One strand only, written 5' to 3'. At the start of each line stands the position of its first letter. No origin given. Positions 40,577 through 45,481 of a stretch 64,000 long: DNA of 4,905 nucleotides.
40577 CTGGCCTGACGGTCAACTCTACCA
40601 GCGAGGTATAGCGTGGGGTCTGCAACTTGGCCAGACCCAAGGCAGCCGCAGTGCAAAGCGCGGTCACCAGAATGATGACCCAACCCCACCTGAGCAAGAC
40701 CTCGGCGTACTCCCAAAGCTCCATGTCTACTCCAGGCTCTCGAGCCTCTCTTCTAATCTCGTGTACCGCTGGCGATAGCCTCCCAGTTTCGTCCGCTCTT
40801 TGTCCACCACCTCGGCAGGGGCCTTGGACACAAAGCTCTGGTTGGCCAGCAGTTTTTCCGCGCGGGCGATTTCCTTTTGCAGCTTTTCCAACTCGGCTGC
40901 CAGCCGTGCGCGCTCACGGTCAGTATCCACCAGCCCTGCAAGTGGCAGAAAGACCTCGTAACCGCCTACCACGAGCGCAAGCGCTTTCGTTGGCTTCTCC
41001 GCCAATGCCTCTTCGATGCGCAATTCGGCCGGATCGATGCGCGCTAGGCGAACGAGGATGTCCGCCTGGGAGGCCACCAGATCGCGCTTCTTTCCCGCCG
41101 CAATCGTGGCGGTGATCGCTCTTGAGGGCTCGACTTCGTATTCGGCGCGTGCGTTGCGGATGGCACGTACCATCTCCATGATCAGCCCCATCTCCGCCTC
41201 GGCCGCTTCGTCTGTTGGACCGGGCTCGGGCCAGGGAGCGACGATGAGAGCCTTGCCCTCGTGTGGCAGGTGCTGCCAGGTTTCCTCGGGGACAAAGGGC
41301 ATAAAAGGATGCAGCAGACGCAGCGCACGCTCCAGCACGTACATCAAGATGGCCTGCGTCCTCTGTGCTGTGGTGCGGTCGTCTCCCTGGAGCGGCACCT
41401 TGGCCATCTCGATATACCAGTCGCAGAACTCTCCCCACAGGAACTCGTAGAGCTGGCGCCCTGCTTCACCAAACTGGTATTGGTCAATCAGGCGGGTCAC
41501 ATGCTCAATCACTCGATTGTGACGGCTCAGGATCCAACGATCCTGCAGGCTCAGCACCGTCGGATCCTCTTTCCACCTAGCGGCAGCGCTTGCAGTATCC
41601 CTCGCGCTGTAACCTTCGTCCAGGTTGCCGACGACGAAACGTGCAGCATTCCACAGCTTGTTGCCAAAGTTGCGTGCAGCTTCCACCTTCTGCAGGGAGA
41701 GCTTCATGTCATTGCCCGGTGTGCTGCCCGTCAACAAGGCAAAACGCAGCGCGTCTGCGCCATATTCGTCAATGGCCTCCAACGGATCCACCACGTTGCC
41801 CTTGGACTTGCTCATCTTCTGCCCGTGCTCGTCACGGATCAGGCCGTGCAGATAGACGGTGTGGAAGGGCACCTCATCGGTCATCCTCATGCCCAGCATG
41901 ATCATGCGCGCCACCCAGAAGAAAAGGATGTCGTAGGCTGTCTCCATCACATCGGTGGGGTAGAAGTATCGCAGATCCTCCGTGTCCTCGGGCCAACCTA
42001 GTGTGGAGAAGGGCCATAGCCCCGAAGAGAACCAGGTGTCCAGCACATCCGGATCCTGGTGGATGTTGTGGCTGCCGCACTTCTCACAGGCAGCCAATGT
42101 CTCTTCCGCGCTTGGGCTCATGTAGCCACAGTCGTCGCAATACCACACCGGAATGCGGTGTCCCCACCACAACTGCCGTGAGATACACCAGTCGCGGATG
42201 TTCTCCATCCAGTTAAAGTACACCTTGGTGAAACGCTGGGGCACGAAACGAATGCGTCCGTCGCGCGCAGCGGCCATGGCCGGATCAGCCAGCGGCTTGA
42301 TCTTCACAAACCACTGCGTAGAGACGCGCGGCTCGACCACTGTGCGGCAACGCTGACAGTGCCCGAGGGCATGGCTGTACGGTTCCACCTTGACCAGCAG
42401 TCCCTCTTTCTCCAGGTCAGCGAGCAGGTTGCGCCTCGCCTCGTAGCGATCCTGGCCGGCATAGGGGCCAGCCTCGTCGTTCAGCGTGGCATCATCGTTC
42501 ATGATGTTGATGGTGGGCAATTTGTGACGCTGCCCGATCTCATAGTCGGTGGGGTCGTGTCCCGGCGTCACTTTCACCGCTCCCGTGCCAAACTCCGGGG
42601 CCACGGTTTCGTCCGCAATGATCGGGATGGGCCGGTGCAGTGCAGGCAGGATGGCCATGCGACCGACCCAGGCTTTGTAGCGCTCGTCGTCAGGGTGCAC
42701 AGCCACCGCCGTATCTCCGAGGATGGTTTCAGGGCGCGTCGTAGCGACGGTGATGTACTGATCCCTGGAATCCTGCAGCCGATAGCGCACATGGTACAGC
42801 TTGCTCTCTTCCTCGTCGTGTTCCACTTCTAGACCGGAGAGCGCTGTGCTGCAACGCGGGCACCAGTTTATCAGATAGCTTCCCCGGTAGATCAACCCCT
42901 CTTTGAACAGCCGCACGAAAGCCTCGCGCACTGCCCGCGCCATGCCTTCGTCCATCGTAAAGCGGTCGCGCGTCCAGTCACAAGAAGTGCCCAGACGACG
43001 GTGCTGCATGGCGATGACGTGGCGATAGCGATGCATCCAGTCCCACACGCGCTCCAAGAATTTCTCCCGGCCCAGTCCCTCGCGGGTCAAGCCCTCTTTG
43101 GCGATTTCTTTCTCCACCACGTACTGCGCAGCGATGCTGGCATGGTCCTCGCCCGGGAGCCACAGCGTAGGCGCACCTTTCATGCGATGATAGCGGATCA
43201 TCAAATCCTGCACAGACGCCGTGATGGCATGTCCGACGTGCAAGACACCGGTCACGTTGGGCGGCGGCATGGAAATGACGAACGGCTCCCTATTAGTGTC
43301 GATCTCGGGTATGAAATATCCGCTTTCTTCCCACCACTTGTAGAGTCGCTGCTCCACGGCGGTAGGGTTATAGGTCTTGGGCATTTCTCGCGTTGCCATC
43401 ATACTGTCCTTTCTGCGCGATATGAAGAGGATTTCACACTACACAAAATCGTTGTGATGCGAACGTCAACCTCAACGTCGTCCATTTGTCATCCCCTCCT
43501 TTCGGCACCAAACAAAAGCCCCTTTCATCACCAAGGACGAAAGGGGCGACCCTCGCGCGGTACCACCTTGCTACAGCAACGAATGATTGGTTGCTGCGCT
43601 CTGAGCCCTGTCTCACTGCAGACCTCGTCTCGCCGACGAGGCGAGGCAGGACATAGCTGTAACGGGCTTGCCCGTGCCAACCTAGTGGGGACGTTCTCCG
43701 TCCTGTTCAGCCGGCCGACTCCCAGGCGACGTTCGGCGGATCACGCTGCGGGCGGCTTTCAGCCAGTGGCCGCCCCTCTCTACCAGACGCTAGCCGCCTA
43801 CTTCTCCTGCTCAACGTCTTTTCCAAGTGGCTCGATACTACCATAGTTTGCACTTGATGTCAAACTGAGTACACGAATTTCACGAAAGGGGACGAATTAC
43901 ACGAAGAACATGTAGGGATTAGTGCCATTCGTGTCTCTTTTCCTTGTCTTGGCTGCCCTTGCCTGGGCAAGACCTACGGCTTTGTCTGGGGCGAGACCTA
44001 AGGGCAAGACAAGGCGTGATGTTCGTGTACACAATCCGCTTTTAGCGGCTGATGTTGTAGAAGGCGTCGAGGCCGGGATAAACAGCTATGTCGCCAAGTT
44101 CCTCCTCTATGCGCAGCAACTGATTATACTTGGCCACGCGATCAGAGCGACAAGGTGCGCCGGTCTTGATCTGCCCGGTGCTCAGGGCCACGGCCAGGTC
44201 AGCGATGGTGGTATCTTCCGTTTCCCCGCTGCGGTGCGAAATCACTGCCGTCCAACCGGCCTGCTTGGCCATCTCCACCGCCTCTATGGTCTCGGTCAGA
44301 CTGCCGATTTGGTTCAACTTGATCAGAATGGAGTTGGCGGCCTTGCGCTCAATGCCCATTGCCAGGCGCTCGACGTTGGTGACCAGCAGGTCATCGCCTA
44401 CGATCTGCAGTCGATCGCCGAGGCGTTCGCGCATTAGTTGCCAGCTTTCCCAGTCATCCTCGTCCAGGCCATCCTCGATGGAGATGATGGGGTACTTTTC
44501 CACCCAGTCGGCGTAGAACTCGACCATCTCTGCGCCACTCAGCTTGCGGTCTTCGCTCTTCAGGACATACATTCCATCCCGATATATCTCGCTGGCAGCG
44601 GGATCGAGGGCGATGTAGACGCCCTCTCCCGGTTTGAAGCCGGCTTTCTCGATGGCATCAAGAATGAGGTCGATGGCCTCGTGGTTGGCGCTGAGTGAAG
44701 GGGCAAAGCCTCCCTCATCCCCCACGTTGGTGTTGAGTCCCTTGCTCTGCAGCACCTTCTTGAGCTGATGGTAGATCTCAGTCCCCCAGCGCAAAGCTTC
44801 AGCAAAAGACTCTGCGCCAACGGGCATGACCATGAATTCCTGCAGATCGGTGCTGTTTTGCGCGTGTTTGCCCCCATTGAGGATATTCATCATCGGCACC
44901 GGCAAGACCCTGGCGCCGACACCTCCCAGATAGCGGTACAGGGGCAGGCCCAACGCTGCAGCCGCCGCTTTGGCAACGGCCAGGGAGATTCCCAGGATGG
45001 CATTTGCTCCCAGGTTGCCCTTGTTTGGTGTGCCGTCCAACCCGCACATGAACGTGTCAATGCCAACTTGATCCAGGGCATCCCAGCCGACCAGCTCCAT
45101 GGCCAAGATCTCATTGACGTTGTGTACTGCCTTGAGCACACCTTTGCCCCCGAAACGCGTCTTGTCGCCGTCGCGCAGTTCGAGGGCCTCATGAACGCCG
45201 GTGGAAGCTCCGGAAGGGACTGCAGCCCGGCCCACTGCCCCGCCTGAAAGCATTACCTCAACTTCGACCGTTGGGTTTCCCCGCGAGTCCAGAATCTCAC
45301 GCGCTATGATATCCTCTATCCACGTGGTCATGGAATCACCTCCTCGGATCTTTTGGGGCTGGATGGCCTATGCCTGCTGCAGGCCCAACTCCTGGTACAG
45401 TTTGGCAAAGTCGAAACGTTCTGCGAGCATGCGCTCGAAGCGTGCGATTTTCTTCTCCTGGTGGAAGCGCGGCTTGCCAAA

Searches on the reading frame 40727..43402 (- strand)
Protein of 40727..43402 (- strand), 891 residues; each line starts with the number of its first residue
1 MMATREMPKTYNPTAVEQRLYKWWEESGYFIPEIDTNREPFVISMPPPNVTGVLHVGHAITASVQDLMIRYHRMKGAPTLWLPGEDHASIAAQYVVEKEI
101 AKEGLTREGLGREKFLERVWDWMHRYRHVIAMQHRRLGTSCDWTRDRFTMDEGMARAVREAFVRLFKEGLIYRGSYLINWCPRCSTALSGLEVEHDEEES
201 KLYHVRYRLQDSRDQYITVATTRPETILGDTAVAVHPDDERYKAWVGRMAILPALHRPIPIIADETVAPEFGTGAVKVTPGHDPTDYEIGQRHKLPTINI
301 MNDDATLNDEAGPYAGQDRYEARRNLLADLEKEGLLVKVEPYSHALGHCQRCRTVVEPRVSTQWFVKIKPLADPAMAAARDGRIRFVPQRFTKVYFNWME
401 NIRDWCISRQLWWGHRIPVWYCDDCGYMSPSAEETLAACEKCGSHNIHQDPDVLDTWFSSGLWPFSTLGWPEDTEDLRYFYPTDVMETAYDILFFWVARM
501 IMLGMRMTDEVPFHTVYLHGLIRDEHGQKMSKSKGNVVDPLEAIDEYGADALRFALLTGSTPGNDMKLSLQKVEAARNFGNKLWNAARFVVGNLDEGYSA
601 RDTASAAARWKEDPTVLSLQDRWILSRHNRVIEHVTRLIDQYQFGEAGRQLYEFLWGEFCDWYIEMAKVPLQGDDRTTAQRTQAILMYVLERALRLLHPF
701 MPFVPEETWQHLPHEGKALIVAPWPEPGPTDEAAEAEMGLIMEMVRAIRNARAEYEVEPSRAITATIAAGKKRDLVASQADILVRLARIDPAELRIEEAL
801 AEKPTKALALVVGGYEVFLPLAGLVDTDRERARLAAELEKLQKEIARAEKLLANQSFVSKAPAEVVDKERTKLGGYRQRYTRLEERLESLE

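Call 35: search_protein_families(library=pfam, proteins=[window:40727-43402:-], max_evalue=0.00001)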
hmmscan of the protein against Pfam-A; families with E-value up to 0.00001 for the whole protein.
window:40727-43402:- (891 aa): 5 families
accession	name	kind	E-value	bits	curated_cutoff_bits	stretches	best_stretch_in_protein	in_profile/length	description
PF00133.28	tRNA-synt_1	-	4e-144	480.8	22.7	1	20-569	2-414/414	tRNA synthetases class I (I, L, M and V)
PF08264.19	Anticodon_1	-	7.4e-42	143.1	25.1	1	621-763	1-144/148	Anticodon-binding domain of tRNA ligase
PF09334.17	tRNA-synt_1g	-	2e-23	83.2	20.1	2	339-578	159-376/391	tRNA synthetases class I (M)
PF10458.14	Val_tRNA-synt_C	-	2.1e-18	66.8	25.9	1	826-890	1-65/66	Valyl tRNA synthetase tRNA binding arm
PF13603.12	tRNA-synt_1_2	-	3.5e-09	36.8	25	0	247-305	86-144/185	Leucyl-tRNA synthetase, editing domain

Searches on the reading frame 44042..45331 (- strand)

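Call 86: search_protein_families(library=pfam, proteins=[window:44042-45331:-], max_evalue=0.00001)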
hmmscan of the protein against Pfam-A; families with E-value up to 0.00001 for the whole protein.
window:44042-45331:- (429 aa): 3 families
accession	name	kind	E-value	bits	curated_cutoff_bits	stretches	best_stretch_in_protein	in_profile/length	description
PF00113.28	Enolase_C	-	2.8e-136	454.1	21.5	1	141-425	2-294/296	Enolase, C-terminal TIM barrel domain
PF03952.21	Enolase_N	-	4.4e-60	202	35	1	5-135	1-131/131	Enolase, N-terminal domain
PF13378.12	MR_MLE_C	-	9.4e-06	25.9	29.4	0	274-389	64-175/219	Enolase C-terminal domain-like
